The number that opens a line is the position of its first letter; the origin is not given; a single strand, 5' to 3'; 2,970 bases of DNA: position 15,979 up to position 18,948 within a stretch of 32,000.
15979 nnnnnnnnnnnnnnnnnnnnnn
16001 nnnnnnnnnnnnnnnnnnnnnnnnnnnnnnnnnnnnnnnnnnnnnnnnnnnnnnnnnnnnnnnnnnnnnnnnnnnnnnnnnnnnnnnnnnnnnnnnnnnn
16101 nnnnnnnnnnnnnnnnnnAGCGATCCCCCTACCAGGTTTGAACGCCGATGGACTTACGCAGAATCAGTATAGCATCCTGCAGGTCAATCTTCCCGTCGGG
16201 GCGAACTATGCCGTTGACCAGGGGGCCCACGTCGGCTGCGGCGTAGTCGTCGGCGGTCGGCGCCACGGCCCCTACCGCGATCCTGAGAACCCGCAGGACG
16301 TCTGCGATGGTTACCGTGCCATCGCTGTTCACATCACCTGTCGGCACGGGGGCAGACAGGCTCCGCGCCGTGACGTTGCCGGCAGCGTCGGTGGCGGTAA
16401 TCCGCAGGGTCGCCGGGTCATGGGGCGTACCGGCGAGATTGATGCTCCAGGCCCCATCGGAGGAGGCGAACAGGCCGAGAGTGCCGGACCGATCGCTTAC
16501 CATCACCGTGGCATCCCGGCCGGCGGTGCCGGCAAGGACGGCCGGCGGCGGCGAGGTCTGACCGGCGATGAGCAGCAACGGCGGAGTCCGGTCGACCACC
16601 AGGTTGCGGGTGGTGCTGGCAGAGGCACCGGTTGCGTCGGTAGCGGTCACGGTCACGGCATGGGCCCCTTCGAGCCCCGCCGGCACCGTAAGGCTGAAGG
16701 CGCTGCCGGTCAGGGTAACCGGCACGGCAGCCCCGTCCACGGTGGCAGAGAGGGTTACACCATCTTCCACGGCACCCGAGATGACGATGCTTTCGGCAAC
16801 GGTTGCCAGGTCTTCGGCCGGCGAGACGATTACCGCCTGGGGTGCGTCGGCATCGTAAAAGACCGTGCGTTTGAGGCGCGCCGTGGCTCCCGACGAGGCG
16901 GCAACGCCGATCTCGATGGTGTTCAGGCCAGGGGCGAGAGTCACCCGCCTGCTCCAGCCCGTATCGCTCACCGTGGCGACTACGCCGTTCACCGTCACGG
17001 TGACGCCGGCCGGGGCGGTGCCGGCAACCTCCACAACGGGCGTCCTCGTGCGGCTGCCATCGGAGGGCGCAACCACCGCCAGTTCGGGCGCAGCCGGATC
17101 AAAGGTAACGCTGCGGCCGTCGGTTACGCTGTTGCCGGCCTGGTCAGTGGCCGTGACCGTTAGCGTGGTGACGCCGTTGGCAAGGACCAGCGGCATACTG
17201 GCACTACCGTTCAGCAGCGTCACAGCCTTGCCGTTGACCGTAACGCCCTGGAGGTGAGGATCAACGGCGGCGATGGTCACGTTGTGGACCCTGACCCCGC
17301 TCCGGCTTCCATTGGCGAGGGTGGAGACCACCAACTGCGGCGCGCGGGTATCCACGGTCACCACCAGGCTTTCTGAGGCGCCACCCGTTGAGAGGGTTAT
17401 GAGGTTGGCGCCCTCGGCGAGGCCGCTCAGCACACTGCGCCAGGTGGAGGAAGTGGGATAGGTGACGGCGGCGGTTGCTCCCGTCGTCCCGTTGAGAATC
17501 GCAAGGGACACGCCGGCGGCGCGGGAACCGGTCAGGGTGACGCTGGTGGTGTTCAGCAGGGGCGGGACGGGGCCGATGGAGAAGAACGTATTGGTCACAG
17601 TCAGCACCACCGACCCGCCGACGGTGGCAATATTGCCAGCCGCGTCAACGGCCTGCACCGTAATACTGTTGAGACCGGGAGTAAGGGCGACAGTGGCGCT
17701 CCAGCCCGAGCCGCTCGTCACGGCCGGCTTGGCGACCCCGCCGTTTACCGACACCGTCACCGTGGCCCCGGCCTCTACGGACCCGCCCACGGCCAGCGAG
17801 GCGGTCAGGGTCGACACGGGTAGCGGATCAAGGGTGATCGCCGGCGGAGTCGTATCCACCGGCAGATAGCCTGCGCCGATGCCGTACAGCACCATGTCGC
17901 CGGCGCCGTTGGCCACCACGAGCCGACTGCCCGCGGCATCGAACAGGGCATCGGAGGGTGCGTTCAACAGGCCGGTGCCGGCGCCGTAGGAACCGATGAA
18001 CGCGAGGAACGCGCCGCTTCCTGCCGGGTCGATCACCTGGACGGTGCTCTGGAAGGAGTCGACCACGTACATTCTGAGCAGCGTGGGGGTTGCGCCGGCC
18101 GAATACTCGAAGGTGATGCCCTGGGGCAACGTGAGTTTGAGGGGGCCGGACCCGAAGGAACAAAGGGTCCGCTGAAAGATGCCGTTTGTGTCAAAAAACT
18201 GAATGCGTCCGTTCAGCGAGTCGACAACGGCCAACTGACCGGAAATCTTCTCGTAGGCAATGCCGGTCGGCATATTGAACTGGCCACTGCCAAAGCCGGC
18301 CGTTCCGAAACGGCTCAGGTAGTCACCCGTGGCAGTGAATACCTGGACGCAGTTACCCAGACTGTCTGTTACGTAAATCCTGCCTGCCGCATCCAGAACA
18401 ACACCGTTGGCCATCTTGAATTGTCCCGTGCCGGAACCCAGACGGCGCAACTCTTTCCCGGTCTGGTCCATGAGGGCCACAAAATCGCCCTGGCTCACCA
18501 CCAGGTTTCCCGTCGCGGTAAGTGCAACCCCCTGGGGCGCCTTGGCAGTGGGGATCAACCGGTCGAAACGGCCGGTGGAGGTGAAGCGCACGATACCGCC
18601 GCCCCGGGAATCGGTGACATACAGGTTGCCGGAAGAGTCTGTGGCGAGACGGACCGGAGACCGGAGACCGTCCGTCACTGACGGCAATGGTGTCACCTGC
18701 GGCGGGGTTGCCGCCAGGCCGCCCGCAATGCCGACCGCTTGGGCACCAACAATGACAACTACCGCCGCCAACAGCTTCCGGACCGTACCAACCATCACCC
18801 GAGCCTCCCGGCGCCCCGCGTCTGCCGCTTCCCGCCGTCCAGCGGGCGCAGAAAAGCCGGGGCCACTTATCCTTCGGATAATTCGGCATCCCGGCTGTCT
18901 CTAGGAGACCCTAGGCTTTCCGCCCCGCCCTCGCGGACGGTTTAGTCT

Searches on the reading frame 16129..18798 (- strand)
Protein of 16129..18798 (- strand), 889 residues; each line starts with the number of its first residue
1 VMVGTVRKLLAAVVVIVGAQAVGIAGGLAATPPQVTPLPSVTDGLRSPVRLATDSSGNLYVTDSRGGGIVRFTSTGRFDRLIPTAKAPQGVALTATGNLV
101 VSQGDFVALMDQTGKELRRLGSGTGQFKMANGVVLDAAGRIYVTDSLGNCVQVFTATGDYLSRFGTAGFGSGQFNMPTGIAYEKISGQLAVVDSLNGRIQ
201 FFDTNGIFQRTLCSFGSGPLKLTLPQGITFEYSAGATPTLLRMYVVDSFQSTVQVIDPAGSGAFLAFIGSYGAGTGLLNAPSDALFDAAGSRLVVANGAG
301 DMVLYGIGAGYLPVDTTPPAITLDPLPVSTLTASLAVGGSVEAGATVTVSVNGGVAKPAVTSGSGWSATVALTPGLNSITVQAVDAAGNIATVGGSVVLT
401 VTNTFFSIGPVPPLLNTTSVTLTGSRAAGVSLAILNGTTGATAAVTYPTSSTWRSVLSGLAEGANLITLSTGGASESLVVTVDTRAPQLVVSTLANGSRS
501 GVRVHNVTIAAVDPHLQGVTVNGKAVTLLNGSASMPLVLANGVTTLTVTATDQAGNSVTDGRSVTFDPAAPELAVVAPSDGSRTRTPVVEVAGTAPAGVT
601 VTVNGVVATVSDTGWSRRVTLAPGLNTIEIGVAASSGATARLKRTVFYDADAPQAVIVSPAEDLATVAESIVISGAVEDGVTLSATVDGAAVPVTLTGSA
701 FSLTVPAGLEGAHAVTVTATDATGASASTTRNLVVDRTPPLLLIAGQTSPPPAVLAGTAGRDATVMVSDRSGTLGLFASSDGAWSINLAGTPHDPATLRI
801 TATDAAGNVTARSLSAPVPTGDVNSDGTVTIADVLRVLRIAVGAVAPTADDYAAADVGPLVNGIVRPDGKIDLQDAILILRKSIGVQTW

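Call 7: search_protein_families(library=pfam, proteins=[window:16129-18798:-])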
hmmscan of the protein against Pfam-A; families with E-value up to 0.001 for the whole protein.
window:16129-18798:- (889 aa): 7 families
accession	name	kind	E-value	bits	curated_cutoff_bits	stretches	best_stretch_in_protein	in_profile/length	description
PF09136.16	Glucodextran_B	-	4.2e-35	120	27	4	571-649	1-82/83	Glucodextranase, domain B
PF01436.27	NHL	-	2.9e-13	49.5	20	1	127-154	1-28/28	NHL repeat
PF19077.6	Big_13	-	1e-12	48.9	27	0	341-394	35-94/102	Bacterial Ig-like domain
PF17170.10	DUF5128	-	2.4e-08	34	22.9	1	135-208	50-124/321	6-bladed beta-propeller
PF17936.7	Big_6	-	5.2e-06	27.1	27.6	1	753-810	15-74/83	Bacterial Ig domain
PF08450.18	SGL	-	6.1e-06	26.5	26.3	1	55-204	10-163/246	SMP-30/Gluconolactonase/LRE-like region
PF22768.1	SPP1_Dit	-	2.2e-05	25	25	0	347-383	51-85/97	Siphovirus-type tail component, C-terminal domain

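Call 14: list_cluster_members(proteins=[window:16129-18795:-, window:13002-16118:-, window:10218-12926:-])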
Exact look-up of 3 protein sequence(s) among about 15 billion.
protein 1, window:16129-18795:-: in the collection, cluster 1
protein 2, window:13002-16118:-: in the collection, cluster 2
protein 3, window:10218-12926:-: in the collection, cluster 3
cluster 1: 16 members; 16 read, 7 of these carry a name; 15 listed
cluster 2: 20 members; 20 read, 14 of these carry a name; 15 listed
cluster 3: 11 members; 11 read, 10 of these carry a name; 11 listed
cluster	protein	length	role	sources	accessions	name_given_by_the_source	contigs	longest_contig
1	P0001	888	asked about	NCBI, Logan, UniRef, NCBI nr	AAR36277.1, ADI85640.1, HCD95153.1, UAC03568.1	SMP-30/gluconolactonase/LRE family protein [Geobacter sulfurreducens] | NHL repeat domain protein n=1 Tax=Geobacter sulfurreducens (strain ATCC 51573 / DSM 12127 ... | 6-bladed beta-propeller [Geobacter sulfurreducens]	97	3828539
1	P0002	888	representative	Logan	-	-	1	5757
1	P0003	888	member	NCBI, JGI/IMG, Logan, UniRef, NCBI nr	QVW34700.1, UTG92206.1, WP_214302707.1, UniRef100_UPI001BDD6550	SMP-30/gluconolactonase/LRE family protein [Geobacter sulfurreducens] | hypothetical protein | 6-bladed beta-propeller n=1 Tax=Geobacter sulfurreducens TaxID=35554 RepID=UPI001BDD6550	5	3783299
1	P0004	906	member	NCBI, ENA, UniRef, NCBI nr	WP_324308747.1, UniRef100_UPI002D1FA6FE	6-bladed beta-propeller [Geobacter sulfurreducens] | 6-bladed beta-propeller n=1 Tax=Geobacter sulfurreducens TaxID=35554 RepID=UPI002D1FA6FE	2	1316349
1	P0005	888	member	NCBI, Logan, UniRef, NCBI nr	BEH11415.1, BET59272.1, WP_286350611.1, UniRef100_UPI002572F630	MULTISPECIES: 6-bladed beta-propeller [Geobacter] | 6-bladed beta-propeller n=1 Tax=Geobacter TaxID=28231 RepID=UPI002572F630 | 6-bladed beta-propeller [Geobacter sulfurreducens]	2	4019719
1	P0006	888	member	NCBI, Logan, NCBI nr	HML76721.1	MAG TPA: 6-bladed beta-propeller [Geobacter sulfurreducens] | 6-bladed beta-propeller [Geobacter sulfurreducens]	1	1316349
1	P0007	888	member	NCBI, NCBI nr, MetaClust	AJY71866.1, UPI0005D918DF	hypothetical protein RW64_05800 [Geobacter sulfurreducens] | status=active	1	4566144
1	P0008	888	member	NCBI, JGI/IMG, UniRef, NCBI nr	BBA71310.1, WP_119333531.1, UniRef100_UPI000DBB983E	6-bladed beta-propeller [Geobacter sulfurreducens] | 6-bladed beta-propeller n=1 Tax=Geobacter sulfurreducens TaxID=35554 RepID=UPI000DBB983E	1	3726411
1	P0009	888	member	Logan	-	-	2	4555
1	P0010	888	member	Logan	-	-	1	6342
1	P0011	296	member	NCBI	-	-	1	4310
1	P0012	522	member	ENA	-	-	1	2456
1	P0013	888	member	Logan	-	-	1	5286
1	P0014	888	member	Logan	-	-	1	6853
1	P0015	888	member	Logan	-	-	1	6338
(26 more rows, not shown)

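Call 39: find_homologous_proteins(query=P0001, max_evalue=1e-30)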
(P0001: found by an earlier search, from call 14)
Query P0001 (888 aa): 218 proteins with E <= 1e-30 among 8000 candidates; the best 120 are listed.
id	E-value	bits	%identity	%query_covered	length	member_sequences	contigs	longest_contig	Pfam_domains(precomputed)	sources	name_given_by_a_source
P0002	0.0e+0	1813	98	100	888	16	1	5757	PF22768.2,PF17170.11,PF01436.28,PF09136.17,PF08450.19,PF19077.7,PF17936.8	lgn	-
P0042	0.0e+0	1500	80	100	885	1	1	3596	PF17170.11,PF01436.28,PF09136.17,PF08450.19,PF19077.7,PF17936.8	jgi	jgi:hypothetical protein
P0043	0.0e+0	1132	62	100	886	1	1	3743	PF17170.11,PF01436.28,PF09136.17,PF08450.19,PF19077.7,PF17936.8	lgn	-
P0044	0.0e+0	1127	62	100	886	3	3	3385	PF17170.11,PF01436.28,PF09136.17,PF08450.19,PF19077.7,PF17936.8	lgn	-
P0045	0.0e+0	1124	62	100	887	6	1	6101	PF17170.11,PF01436.28,PF09136.17,PF08450.19,PF19077.7,PF17936.8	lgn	-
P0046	0.0e+0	1067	58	100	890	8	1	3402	PF12733.14,PF17170.11,PF01436.28,PF09136.17,PF08450.19,PF19077.7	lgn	-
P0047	0.0e+0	1048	57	100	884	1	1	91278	PF27332.1,PF22768.2,PF17170.11,PF01436.28,PF09136.17,PF08450.19,PF19077.7,PF17936.8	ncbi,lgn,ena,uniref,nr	ncbi:Ig-like domain-containing protein [Geobacter sp.]|uniref:6-bladed beta-propeller n=1 Tax=Geobac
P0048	0.0e+0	1026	57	99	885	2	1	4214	PF27332.1,PF17170.11,PF06832.19,PF01436.28,PF09136.17,PF08450.19,PF19077.7,PF17936.8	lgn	-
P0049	0.0e+0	1020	57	100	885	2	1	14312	PF27332.1,PF22768.2,PF17170.11,PF01436.28,PF09136.17,PF08450.19,PF19077.7,PF17936.8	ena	-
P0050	0.0e+0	1014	55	100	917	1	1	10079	PF22768.2,PF17170.11,PF01436.28,PF09136.17,PF19077.7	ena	-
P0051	0.0e+0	1012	56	100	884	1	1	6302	PF17170.11,PF01436.28,PF09136.17,PF08450.19,PF19077.7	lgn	-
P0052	6.7e-254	863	52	97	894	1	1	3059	PF27332.1,PF17170.11,PF13750.13,PF01436.28,PF09136.17,PF08450.19,PF19077.7,PF17936.8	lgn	-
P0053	4.4e-253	860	51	97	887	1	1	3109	PF27332.1,PF17170.11,PF01436.28,PF09136.17,PF19077.7,PF17936.8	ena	-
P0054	2.1e-223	762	48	97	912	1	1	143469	PF27332.1,PF01436.28,PF09136.17,PF08450.19,PF19077.7,PF17936.8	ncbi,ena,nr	ncbi:MAG: hypothetical protein FD174_1113 [Geobacteraceae bacterium]|nr:MAG: hypothetical protein FD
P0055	9.3e-218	744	45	100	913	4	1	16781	PF27332.1,PF13750.13,PF01436.28,PF09136.17,PF08450.19,PF19077.7,PF17936.8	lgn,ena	-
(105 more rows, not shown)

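Call 41: find_related_loci(query=A1, collection=genome_contigs, flank=3000)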
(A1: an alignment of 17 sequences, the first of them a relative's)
Query A1 (888 aa) in genome_contigs; peptide patterns used: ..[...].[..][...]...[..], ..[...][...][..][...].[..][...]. (x = any residue, [..] = any of these).
91 stretches matched a pattern; 56 encode a relative of the query (tblastn E <= 1e-3); 56 distinct loci.
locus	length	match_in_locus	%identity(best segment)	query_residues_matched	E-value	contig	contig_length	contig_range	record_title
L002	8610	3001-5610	44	27-888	0e+0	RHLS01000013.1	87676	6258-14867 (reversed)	MAG: Desulfuromonadales bacterium isolate GT-UBC1 NODE_31_length_87676_cov_48.689_ID_405151, whole genome shotgun sequen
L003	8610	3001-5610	44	27-888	0e+0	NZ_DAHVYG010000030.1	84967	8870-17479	MAG: Geobacter sp. isolate clean785 k141_273005, whole genome shotgun sequence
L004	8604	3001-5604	43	27-888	0e+0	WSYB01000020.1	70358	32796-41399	MAG: Geobacteraceae bacterium isolate X3_MetaBAT.27 scaffold_389, whole genome shotgun sequence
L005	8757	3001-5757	41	1-888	0e+0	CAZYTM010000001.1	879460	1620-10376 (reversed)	MAG TPA_asm: uncultured Geobacteraceae bacterium isolate SRP302447_co2_358 genome assembly, contig: NODE_12_length_87946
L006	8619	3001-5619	42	27-888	0e+0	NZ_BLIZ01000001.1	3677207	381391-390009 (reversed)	Geobacter sp. AOG1 scaffold1, whole genome shotgun sequence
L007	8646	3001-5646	48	27-888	0e+0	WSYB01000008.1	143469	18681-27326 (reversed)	MAG: Geobacteraceae bacterium isolate X3_MetaBAT.27 scaffold_185, whole genome shotgun sequence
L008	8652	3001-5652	57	1-888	0e+0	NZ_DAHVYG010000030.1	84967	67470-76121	MAG: Geobacter sp. isolate clean785 k141_273005, whole genome shotgun sequence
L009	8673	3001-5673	41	7-888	0e+0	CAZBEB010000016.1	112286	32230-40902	MAG TPA_asm: uncultured Geobacter sp. isolate binchicken_co269_196 genome assembly, contig: NODE_175_length_112286_cov_7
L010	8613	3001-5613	42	39-888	0e+0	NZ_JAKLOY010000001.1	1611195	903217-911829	Geomonas sp. Red32 Scaffold1, whole genome shotgun sequence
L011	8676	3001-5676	40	6-885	1e-176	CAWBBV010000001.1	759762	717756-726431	MAG: uncultured delta proteobacterium isolate MFD02832.bin.1.176 genome assembly, contig: contig_11099, whole genome sho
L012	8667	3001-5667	42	27-886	1e-174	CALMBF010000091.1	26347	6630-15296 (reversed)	MAG TPA_asm: uncultured Geobacter sp. isolate SRR5215464_bin.112_CONCOCT_v1.1_MAG genome assembly, contig: ERZ781360.387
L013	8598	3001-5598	41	32-883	6e-169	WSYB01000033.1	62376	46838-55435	MAG: Geobacteraceae bacterium isolate X3_MetaBAT.27 scaffold_762, whole genome shotgun sequence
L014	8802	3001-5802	40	1-884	2e-163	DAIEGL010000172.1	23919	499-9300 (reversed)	MAG TPA_asm: Geobacter sp. isolate clean984 k141_1524138, whole genome shotgun sequence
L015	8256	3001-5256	42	29-771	3e-163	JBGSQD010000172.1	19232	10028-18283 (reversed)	MAG: Geobacterales bacterium isolate JTS-AC321 k141_1559289, whole genome shotgun sequence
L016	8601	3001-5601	40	28-885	1e-156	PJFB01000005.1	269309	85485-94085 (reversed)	MAG: Geobacter sp. isolate L1geo L1geo_contig_5, whole genome shotgun sequence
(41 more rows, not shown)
